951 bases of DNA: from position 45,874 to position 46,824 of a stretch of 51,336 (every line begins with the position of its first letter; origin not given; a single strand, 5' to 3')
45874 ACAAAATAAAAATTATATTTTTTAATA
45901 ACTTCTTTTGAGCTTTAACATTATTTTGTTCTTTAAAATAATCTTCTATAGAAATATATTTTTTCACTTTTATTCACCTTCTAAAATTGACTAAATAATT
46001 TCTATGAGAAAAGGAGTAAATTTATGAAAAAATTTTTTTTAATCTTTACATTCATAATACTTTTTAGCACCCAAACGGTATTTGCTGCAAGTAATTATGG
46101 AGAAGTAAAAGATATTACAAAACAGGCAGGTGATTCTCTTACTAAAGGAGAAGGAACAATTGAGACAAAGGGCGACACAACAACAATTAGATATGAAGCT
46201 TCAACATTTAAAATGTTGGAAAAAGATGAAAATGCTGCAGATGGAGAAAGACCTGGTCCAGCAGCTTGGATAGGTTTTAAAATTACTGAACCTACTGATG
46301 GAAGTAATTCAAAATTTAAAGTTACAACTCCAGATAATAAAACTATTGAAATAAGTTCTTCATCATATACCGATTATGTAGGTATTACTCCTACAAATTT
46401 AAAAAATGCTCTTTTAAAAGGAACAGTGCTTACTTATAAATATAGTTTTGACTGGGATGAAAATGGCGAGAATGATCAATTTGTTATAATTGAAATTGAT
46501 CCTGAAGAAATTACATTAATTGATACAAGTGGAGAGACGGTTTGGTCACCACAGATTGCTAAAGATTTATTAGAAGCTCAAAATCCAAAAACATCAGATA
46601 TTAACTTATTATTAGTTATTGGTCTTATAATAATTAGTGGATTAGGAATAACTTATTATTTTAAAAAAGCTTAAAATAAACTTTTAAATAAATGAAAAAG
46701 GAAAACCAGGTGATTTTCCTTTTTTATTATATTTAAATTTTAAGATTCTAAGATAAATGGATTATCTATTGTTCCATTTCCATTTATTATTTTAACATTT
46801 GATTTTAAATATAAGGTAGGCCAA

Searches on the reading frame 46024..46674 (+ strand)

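Call 23: search_protein_families(library=ncbifam, proteins=[window:46024-46674:+], max_evalue=1)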
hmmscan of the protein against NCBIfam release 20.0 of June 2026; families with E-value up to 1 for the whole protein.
window:46024-46674:+ (216 aa): 3 families
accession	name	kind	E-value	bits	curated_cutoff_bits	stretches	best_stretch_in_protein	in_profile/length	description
NF053819.1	EF0750_LPXTG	subfamily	0.044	14.3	47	0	1-29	1-36/105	EF2685/EF0750 family sortase-dependent surface protein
NF033603.1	mini-MOMP_1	subfamily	0.065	13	75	1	1-23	1-22/63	mini-MOMP protein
TIGR01167.1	LPXTG_anchor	domain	0.098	13.4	15.9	1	190-215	5-32/34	LPXTG cell wall anchor domain-containing protein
